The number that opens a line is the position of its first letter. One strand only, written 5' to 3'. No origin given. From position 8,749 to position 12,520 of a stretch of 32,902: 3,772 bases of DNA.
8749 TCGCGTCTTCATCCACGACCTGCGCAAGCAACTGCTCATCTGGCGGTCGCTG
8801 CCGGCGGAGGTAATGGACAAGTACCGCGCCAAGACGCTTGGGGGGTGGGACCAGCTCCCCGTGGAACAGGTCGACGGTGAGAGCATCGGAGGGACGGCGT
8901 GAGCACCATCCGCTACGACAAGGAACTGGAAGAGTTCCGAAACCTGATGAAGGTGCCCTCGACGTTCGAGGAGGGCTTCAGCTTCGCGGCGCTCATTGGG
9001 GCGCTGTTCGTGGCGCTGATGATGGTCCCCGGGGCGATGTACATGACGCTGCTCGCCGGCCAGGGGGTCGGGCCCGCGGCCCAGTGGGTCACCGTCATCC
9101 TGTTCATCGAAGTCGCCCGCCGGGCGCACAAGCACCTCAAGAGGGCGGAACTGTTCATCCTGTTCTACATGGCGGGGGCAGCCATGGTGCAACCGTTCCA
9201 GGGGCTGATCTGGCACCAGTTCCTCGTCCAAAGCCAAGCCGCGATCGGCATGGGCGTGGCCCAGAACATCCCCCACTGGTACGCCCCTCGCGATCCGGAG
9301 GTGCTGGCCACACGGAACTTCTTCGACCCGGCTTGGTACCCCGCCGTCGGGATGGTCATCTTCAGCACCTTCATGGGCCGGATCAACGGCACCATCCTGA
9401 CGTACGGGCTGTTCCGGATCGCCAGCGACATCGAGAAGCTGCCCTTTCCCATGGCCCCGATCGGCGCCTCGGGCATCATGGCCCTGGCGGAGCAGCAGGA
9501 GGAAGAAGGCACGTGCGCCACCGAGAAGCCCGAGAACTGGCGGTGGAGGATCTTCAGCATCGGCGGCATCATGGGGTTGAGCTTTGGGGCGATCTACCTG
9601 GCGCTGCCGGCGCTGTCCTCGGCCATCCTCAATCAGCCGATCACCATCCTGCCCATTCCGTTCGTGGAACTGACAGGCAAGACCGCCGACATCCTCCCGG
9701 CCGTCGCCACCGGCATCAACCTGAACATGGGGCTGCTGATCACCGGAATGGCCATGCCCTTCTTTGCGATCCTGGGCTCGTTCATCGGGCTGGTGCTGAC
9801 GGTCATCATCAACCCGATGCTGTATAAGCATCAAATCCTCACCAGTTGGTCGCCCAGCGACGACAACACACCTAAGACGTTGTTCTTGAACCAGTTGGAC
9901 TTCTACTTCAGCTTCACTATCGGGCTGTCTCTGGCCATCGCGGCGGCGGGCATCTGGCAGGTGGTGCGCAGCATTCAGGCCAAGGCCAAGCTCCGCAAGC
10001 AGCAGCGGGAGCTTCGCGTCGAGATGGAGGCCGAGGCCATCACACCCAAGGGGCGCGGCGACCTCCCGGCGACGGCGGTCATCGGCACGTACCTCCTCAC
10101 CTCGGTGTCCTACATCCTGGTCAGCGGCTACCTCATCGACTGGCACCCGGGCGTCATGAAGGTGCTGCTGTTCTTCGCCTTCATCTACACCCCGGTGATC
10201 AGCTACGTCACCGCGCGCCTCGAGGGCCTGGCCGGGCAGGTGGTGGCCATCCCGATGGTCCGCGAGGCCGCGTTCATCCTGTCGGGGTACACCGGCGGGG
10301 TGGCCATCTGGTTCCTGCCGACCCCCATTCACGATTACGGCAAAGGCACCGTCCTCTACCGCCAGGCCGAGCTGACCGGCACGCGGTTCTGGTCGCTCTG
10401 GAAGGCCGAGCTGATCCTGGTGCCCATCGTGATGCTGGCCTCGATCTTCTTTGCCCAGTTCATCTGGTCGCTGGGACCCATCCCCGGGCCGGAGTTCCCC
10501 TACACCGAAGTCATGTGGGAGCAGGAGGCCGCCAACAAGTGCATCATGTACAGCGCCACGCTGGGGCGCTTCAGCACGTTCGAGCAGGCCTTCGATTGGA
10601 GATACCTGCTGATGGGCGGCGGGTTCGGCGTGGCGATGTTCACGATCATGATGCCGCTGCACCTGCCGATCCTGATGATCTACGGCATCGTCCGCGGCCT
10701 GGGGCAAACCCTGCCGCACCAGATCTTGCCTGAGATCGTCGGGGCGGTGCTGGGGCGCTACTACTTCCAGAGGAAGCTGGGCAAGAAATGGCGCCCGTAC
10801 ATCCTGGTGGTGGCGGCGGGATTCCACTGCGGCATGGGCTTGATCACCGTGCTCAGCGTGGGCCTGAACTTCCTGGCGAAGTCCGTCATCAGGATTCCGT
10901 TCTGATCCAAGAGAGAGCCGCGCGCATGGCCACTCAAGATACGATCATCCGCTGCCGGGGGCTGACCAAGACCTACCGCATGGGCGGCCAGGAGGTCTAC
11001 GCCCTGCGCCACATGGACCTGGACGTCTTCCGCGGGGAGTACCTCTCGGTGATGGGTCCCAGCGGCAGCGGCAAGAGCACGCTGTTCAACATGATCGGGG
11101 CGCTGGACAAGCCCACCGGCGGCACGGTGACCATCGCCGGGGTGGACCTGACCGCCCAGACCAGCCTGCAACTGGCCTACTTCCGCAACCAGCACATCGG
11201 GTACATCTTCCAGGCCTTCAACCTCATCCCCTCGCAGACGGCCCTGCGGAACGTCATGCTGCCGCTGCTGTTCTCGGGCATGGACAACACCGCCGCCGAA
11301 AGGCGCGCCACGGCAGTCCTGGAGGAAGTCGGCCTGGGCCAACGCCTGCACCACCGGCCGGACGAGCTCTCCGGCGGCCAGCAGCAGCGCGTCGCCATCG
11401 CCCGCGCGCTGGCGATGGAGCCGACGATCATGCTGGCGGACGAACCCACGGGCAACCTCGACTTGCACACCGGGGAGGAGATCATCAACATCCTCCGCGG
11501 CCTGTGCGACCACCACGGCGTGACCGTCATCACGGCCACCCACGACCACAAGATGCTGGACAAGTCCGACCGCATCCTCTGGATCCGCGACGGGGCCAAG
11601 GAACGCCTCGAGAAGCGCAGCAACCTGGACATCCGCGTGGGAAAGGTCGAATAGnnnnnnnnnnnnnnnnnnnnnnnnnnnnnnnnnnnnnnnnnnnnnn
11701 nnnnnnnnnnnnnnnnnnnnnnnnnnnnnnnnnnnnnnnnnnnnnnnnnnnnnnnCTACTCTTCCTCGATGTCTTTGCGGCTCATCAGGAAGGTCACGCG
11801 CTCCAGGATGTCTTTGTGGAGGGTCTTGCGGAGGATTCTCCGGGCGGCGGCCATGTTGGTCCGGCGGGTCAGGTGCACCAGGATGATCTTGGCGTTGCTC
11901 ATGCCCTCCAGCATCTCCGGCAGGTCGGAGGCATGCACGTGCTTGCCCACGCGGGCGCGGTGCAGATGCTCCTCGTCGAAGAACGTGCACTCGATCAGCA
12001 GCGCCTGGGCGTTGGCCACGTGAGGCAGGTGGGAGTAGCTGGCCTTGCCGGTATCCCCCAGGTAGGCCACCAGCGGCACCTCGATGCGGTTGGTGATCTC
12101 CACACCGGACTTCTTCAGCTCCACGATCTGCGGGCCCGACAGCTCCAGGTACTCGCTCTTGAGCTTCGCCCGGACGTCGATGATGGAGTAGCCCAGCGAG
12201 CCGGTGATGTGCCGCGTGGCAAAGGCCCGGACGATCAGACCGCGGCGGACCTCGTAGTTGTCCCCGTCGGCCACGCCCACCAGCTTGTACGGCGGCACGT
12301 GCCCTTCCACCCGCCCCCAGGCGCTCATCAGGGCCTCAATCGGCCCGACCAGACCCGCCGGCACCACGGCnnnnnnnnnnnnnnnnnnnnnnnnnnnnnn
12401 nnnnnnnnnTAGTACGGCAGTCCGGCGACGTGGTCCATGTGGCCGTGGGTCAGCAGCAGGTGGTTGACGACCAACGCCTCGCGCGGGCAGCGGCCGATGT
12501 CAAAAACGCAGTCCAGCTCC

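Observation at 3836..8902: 1688-aa fusion of a catalytically degenerate M28/PA peptidase-like ectodomain to a MacB/FtsX permease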

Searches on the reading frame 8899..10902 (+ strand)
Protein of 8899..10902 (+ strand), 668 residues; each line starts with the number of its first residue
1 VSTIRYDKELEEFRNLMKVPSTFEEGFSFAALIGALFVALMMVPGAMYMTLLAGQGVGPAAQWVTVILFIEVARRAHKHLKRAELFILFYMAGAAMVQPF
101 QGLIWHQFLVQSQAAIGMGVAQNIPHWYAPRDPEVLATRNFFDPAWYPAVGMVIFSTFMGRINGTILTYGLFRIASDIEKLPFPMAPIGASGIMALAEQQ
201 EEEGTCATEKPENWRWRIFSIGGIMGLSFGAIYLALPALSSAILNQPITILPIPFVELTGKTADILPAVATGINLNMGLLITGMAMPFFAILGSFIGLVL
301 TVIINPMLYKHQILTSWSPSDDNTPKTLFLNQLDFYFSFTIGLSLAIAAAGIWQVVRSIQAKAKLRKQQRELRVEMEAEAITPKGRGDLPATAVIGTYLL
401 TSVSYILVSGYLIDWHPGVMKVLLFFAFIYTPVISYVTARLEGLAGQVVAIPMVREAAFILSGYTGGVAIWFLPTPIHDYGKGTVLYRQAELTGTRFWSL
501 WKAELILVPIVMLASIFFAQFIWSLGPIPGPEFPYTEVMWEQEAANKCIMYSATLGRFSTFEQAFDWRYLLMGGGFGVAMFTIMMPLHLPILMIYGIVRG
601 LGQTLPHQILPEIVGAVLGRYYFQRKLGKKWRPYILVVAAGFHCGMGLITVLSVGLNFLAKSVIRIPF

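Call 7: search_protein_families(library=pfam, proteins=[window:8899-10902:+], max_evalue=0.001)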
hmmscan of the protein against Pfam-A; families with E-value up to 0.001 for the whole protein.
window:8899-10902:+ (668 aa): 1 family
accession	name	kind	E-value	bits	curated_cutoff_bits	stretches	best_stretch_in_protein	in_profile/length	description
PF03169.20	OPT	-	1.2e-11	44.5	25.8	2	147-453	102-417/623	OPT oligopeptide transporter protein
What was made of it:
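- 8899..10905 (+): OPT-like polytopic membrane protein (668 aa); GTG start overlaps the giant's stop. PF03169 E=1.2e-11, 44.5 bits against 25.8 (call 7).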

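Call 25: search_protein_families(library=pfam, proteins=[window:8899-10902:+], max_evalue=1)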
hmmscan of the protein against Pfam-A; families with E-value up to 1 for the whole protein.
window:8899-10902:+ (668 aa): 2 families
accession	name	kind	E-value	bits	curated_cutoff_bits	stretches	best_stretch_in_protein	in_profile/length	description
PF03169.20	OPT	-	1.2e-11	44.5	25.8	2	147-453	102-417/623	OPT oligopeptide transporter protein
PF05463.16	Sclerostin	-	0.18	11.9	27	1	602-632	107-137/214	Sclerostin (SOST)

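Call 46: search_protein_families(library=ncbifam, proteins=[window:8899-10902:+], max_evalue=0.01)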
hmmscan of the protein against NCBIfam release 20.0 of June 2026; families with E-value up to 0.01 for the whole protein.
window:8899-10902:+ (668 aa): 0 families

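Call 58: search_solved_structures(query=window:8899-10902:+, max_evalue=10)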
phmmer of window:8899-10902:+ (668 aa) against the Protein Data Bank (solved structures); distinct sequences matched with E-value up to 10: 0.
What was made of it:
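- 8899..10905 (+): No PDB sequence relative (call 58).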

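Call 74: find_homologous_proteins(query=window:8899-10902:+, max_evalue=0.001)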
Query window:8899-10902:+ (668 aa): 3916 proteins with E <= 0.001 among 8000 candidates; the best 120 are listed.
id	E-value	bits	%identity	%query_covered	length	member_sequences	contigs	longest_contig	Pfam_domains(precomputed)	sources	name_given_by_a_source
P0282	0.0e+0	1397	92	100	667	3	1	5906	-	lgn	-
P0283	0.0e+0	1351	89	100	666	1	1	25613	-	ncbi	-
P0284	0.0e+0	1323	86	100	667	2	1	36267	PF03169.21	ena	-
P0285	0.0e+0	1298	84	100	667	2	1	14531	PF03169.21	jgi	-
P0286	0.0e+0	1280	83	100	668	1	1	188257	PF03169.21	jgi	jgi:hypothetical protein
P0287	0.0e+0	1265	81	100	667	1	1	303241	-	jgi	jgi:hypothetical protein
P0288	0.0e+0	1258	81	100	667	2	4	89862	-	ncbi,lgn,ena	ncbi:MAG: peptide transporter [Phycisphaerae bacterium]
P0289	0.0e+0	1252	80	100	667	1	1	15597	PF03169.21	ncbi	-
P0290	0.0e+0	1175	75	100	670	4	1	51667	PF03169.21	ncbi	ncbi:MAG: OPT/YSL family transporter [Phycisphaerae bacterium]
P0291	0.0e+0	1133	85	86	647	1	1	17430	-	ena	-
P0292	0.0e+0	1117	71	100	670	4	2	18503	PF03169.21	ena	-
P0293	0.0e+0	1116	71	100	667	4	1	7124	PF03169.21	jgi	-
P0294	0.0e+0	1115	73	100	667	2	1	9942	PF03169.21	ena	-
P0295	0.0e+0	1111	71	100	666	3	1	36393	-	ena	-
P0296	0.0e+0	1109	71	100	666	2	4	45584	PF03169.21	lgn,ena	-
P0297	0.0e+0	1098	70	100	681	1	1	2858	PF03169.21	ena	-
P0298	0.0e+0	1094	71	100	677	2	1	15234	PF03169.21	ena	-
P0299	0.0e+0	1081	70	100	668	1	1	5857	PF03169.21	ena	-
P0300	0.0e+0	1080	70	100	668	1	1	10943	PF03169.21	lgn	-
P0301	0.0e+0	1064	69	100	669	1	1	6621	PF03169.21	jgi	jgi:hypothetical protein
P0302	0.0e+0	1061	69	100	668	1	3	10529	PF03169.21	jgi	jgi:hypothetical protein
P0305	0.0e+0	1051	67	100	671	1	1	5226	PF03169.21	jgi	-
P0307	0.0e+0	1048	68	100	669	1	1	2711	PF03169.21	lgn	-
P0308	0.0e+0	1047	68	100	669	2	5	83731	PF03169.21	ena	-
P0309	0.0e+0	1041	67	100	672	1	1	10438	PF03169.21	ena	-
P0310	0.0e+0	1040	68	98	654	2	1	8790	PF03169.21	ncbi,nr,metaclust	ncbi:MAG: hypothetical protein AMJ81_08235 [Phycisphaerae bacterium SM23_33]|nr:MAG: hypothetical pr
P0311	0.0e+0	1039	66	100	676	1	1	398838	PF03169.21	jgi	jgi:OPT oligopeptide transporter protein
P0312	0.0e+0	1039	66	100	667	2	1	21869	PF03169.21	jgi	jgi:hypothetical protein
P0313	0.0e+0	1036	90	76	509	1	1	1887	PF03169.21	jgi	jgi:hypothetical protein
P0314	0.0e+0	1034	68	98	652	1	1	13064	PF03169.21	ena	-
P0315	0.0e+0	1032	67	100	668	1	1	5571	PF03169.21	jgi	jgi:hypothetical protein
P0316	0.0e+0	1031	67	100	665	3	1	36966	PF03169.21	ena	-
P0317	0.0e+0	1027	66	100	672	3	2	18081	PF03169.21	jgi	-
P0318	0.0e+0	1026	66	100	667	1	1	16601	PF03169.21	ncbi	-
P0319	0.0e+0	1023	67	99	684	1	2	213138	PF03169.21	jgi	jgi:hypothetical protein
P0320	0.0e+0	1022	67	100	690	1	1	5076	PF25932.1,PF03169.21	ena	-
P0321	0.0e+0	1022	66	100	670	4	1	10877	PF03169.21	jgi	-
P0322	0.0e+0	1021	65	100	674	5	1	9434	PF03169.21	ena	-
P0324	0.0e+0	1015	66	100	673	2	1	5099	PF03169.21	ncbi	-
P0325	0.0e+0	1015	67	98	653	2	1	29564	PF03169.21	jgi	jgi:hypothetical protein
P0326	0.0e+0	1012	65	100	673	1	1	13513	PF03169.21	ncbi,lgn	ncbi:MAG: peptide transporter [Planctomycetota bacterium]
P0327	0.0e+0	1012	65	100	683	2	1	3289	PF03169.21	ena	-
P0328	0.0e+0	1011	65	100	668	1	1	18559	PF03169.21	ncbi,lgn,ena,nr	ncbi:MAG: peptide transporter [Kiritimatiellae bacterium]|nr:peptide transporter [Kiritimatiellia ba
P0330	9.3e-297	1004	64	100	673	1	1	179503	PF03169.21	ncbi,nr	ncbi:MAG: OPT/YSL family transporter [Phycisphaerae bacterium]|nr:OPT/YSL family transporter [Phycis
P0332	2.8e-294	996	65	100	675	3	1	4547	PF03169.21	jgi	-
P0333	3.3e-294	996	63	100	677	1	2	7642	PF03169.21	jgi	jgi:hypothetical protein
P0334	5.5e-294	995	65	100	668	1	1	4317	PF03169.21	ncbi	-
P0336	1.1e-293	994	73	87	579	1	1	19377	PF03169.21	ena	-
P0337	4.7e-293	992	64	99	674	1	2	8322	PF03169.21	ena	-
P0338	3.3e-292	989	64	99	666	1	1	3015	PF03169.21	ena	-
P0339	3.5e-292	989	64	100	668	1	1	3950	PF03169.21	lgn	-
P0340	2.1e-291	987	65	100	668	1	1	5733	PF03169.21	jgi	jgi:hypothetical protein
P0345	1.4e-289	981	64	100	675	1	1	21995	PF03169.21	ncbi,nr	ncbi:MAG: OPT/YSL family transporter [Planctomycetes bacterium]|nr:OPT/YSL family transporter [Planc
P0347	1.7e-289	980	65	100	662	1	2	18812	PF03169.21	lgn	-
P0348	1.9e-289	980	63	100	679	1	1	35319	PF03169.21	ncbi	-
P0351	1.1e-288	978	63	99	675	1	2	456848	PF03169.21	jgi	jgi:hypothetical protein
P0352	1.1e-288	978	63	100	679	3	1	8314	PF03169.21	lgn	-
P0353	2.2e-288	977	65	98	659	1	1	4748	PF03169.21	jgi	jgi:hypothetical protein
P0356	1.0e-287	974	63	100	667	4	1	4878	PF03169.21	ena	-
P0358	1.4e-287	974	64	99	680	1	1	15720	PF03169.21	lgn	-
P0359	3.9e-287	973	63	100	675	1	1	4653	PF25932.1,PF03169.21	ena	-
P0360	4.0e-287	973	63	100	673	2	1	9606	PF03169.21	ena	-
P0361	6.1e-287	972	63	100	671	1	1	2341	PF03169.21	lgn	-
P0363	1.8e-286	970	64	100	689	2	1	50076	PF03169.21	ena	-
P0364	2.5e-286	970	64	100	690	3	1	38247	PF03169.21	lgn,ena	-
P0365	5.4e-286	969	63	99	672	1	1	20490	PF03169.21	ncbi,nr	ncbi:MAG: peptide transporter [Verrucomicrobia bacterium]|nr:peptide transporter [Verrucomicrobiota 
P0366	6.1e-286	969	64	99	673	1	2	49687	PF03169.21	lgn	-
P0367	9.1e-286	968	63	99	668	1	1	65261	PF03169.21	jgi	jgi:hypothetical protein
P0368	1.2e-285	968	63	100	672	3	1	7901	PF03169.21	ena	-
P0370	3.4e-285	966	62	100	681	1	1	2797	PF03169.21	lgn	-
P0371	4.9e-285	966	62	99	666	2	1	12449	PF03169.21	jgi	jgi:hypothetical protein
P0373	8.9e-285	965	62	100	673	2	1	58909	PF03169.21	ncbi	-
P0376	2.9e-283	960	63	100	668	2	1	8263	PF03169.21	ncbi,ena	-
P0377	3.1e-283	960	63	100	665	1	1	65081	PF03169.21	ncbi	-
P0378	5.0e-283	959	62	100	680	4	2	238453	PF03169.21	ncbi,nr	ncbi:MAG: OPT/YSL family transporter [Planctomycetaceae bacterium]|nr:OPT/YSL family transporter [Pl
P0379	8.3e-283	958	63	100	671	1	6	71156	PF03169.21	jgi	-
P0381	1.6e-282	957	64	100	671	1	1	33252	PF03169.21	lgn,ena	-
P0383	4.4e-282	956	63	100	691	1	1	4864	PF03169.21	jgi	-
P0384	6.9e-282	955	63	100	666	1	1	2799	PF03169.21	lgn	-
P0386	9.5e-282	955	62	100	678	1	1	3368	PF03169.21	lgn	-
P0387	1.4e-281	954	63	99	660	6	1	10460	PF03169.21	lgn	-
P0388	2.5e-281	953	63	100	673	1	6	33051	PF03169.21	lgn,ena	-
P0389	3.5e-281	953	63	100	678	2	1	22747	PF03169.21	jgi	-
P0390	4.9e-281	952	62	100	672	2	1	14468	PF03169.21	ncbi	ncbi:MAG: OPT/YSL family transporter [Kiritimatiellia bacterium]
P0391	9.4e-281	951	63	100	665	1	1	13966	PF03169.21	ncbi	-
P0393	4.9e-280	949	62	100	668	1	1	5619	PF03169.21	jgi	-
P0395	2.0e-279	947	61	99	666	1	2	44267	PF03169.21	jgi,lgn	-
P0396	4.2e-279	946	62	99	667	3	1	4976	PF03169.21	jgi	jgi:hypothetical protein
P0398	8.3e-279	945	63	99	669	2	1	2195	PF03169.21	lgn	-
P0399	9.0e-279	945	62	99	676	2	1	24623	PF03169.21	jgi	-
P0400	1.3e-278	944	62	100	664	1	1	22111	PF03169.21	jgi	-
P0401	2.4e-278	943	61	99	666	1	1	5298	PF03169.21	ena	-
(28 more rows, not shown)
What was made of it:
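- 8899..10905 (+): Named 'peptide transporter' or 'OPT/YSL family transporter' by NCBI for orthologues (call 74).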

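Call 78: search_protein_families(library=padloc, proteins=[window:8899-10902:+], max_evalue=0.001)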
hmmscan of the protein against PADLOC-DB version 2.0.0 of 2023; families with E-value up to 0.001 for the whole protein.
window:8899-10902:+ (668 aa): 0 families

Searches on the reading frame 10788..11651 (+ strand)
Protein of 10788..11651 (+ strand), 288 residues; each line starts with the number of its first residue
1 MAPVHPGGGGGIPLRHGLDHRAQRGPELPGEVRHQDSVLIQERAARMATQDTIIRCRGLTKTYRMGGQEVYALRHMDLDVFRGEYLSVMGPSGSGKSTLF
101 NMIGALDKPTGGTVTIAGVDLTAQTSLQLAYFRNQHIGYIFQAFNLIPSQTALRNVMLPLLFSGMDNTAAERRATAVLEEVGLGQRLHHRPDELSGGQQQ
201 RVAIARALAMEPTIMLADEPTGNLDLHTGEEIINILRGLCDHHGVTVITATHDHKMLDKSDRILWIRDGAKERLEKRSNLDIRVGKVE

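Call 7: search_protein_families(library=pfam, proteins=[window:10788-11651:+], max_evalue=0.001)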
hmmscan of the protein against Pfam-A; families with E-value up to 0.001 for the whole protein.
window:10788-11651:+ (288 aa): 3 families
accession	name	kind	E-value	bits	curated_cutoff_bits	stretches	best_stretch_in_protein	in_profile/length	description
PF00005.33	ABC_tran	-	8.7e-35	120.7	25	1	73-221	1-136/137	ABC transporter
PF02463.25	SMC_N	-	5e-06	26.5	40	0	191-267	134-212/220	RecF/RecN/SMC N terminal domain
PF13191.12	AAA_16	-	0.00092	20.2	32.6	0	69-182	8-103/167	AAA ATPase domain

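Call 46: search_protein_families(library=ncbifam, proteins=[window:10926-11651:+], max_evalue=0.01)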
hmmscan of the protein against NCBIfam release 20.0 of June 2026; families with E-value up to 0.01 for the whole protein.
window:10926-11651:+ (242 aa): 189 families (the best 25 are shown)
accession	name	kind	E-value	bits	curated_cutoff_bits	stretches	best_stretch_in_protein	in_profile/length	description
TIGR02211.1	LolD_lipo_ex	equivalog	1.6e-69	233.8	307.75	1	7-224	1-218/221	lipoprotein-releasing ABC transporter ATP-binding protein LolD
NF007826.0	PRK10535.1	equivalog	1.1e-62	212.2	966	1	7-224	4-220/648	macrolide ABC transporter ATP-binding protein/permease MacB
TIGR02673.1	FtsE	equivalog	2.6e-60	203.8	264.85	1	8-222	2-212/214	cell division ATP-binding protein FtsE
NF008639.0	PRK11629.1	equivalog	4.6e-60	202.9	360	1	5-224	4-223/234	lipoprotein-releasing ABC transporter ATP-binding protein LolD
NF007879.0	PRK10584.1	equivalog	4.5e-59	199.9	336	1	5-224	4-223/228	putative ABC transporter ATP-binding protein YbbA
NF038007.1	ABC_ATP_DarD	equivalog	8.9e-59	198.6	375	1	14-223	8-216/218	darobactin export ABC transporter ATP-binding protein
TIGR02982.1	heterocyst_DevA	subfamily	3.8e-58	196.7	295.8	1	8-224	2-218/220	ABC exporter ATP-binding subunit, DevA family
TIGR03608.1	L_ocin_972_ABC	subfamily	3e-55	186.9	254.85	1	25-218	12-204/206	putative bacteriocin export ABC transporter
TIGR02315.1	ABC_phnC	equivalog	3.7e-51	173.9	266.1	1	7-223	1-222/243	phosphonate ABC transporter ATP-binding protein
NF007027.0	PRK09493.1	equivalog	5.9e-49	166.6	379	1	24-223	14-212/240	glutamine ABC transporter ATP-binding protein GlnQ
TIGR03005.1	ectoine_ehuA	equivalog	6e-49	166.5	345.4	1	23-223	12-223/252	ectoine/hydroxyectoine ABC transporter ATP-binding protein EhuA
TIGR02314.1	ABC_MetN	equivalog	1.2e-47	162.7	499.7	1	8-213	2-206/343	methionine ABC transporter ATP-binding protein MetN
NF040933.2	ABC_arch_GlcV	equivalog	6.1e-47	160.2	450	1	8-230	3-225/357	glucose ABC transporter ATP-binding protein GlcV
TIGR01186.1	proV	subfamily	9.7e-47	159.8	326.6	1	26-223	8-206/363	betaine/proline/choline family ABC transporter ATP-binding protein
NF008428.0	PRK11264.1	equivalog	2e-46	158.2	406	1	8-223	4-220/250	L-cystine ABC transporter ATP-binding protein TcyN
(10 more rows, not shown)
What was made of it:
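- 10926..11654 (+): ATP2: second LolD/MacB-type ABC ATPase (242 aa), canonical motifs, ~50% identical to ATP1. LolD 1.6e-69 (call 46).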

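Call 78: search_protein_families(library=padloc, proteins=[window:10926-11651:+], max_evalue=0.001)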
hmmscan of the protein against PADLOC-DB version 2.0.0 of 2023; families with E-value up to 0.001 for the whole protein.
window:10926-11651:+ (242 aa): 5 families
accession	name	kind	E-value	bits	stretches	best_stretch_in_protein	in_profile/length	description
PDLC04135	mad3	-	3.7e-32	110.3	2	134-226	250-343/374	mads_3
PDLC04140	mad8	-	5.7e-10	37.2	1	26-213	16-239/314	mads_8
PDLC02914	ATPase-Toprim_I-B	-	6.5e-06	23.6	1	144-216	181-253/443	-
PDLC04164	AriA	-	1e-05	23.3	0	147-220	171-247/253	-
PDLC02335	AbiLi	-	6.1e-05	20.2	0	128-215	155-243/326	AbiLi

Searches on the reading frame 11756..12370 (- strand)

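Call 25: search_protein_families(library=pfam, proteins=[window:11756-12370:-], max_evalue=1)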
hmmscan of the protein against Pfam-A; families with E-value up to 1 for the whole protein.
window:11756-12370:- (204 aa): 2 families
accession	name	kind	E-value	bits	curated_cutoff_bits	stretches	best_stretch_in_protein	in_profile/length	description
PF12706.13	Lactamase_B_2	-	0.00012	22.2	27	1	24-166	82-199/200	Beta-lactamase superfamily domain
PF07521.17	RMMBL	-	0.15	12.5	21.6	1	144-179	17-52/63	Zn-dependent metallo-hydrolase RNA specificity domain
